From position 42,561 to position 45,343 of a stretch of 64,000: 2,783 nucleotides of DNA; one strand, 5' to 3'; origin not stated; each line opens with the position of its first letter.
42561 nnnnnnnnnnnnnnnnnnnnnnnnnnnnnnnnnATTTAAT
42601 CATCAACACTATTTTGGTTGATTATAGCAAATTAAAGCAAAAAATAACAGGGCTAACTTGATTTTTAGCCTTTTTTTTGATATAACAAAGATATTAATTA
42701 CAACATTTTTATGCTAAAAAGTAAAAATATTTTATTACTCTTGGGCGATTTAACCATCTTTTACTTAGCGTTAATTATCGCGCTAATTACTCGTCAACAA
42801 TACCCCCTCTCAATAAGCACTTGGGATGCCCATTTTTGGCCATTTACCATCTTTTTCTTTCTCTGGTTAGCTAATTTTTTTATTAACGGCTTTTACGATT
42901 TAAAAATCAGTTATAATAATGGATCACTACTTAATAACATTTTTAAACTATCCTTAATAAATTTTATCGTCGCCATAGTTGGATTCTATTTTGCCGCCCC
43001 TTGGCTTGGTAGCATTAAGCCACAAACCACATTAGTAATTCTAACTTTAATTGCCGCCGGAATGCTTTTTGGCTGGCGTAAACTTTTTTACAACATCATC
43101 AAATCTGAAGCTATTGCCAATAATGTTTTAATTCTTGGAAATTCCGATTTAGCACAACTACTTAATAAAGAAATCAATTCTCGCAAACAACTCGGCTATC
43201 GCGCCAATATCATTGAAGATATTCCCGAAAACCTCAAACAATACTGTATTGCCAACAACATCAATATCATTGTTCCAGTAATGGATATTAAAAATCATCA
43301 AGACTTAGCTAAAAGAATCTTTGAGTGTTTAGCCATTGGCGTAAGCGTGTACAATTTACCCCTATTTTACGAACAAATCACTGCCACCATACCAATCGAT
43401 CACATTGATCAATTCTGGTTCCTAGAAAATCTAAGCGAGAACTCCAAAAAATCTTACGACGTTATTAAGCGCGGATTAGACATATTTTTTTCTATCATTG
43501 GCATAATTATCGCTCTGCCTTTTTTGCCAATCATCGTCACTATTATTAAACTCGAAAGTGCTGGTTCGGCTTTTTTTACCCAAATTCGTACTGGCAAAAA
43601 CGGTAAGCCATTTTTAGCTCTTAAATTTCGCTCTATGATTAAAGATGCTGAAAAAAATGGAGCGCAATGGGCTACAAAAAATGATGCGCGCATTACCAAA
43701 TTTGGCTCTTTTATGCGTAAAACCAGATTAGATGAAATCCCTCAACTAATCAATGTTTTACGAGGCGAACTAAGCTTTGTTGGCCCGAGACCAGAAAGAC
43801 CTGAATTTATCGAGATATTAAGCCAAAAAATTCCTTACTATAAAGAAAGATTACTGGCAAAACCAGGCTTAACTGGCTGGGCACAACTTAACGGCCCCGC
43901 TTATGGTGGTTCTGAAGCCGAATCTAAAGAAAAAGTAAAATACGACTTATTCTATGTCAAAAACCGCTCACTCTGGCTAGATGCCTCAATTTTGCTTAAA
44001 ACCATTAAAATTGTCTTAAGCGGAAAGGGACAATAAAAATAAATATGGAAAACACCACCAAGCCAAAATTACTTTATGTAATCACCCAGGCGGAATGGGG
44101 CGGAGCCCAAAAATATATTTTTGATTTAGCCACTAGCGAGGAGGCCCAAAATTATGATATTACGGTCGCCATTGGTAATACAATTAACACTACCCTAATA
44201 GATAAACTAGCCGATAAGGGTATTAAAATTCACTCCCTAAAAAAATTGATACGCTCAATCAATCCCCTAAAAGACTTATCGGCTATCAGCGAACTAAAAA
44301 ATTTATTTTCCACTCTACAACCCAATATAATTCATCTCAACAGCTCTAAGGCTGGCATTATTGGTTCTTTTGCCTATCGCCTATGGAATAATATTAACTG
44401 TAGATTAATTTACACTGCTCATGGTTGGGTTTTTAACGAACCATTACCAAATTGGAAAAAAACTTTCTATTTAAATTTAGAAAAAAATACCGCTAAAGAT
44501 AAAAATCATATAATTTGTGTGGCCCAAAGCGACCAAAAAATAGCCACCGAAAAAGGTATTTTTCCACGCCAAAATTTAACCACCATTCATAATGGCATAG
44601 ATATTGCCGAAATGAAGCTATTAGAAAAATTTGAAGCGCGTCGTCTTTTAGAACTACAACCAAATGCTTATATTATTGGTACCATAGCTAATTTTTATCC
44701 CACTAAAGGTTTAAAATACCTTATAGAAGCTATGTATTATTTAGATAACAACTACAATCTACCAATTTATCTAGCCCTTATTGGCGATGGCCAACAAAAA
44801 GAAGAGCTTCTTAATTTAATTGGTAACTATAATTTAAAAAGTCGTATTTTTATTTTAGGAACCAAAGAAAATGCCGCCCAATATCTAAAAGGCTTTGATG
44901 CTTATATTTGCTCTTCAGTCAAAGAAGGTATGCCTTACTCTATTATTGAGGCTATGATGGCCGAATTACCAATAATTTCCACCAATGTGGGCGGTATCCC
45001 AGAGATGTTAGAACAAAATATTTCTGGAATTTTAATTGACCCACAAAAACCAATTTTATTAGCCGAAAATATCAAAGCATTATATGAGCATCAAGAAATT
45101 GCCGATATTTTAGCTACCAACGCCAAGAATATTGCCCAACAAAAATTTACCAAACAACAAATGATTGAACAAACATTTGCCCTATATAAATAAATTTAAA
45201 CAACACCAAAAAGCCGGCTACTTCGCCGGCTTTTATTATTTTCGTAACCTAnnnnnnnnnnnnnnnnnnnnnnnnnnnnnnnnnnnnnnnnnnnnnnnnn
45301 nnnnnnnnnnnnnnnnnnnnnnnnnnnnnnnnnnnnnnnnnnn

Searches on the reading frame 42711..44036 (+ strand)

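Call 64: search_protein_families(library=pfam, proteins=[window:42711-44036:+], max_evalue=0.00001)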
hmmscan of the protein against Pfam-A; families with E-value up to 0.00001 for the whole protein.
window:42711-44036:+ (441 aa): 1 family
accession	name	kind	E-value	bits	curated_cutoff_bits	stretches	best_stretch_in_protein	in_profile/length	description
PF02397.22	Bac_transf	-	1.2e-66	224.1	27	1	253-436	1-178/179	Bacterial sugar transferase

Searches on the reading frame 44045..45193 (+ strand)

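Call 64: search_protein_families(library=pfam, proteins=[window:44045-45193:+], max_evalue=0.00001)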
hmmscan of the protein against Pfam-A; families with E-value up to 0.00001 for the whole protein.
window:44045-45193:+ (382 aa): 5 families
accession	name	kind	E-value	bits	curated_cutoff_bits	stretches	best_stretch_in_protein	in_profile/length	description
PF00534.26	Glycos_transf_1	-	2.3e-32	112.3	26.4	1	198-362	5-171/172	Glycosyl transferases group 1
PF13692.12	Glyco_trans_1_4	-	4.2e-28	98.8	27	1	210-348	3-141/142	Glycosyl transferases group 1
PF13439.12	Glyco_transf_4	-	4.3e-19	69.6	28.5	1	18-188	1-169/170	Glycosyltransferase Family 4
PF13579.12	Glyco_trans_4_4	-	2.8e-12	47.7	29.7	1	19-184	1-158/158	Glycosyl transferase 4-like domain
PF13477.12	Glyco_trans_4_2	-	9.1e-11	42.5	23.4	1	24-156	12-135/139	Glycosyl transferase 4-like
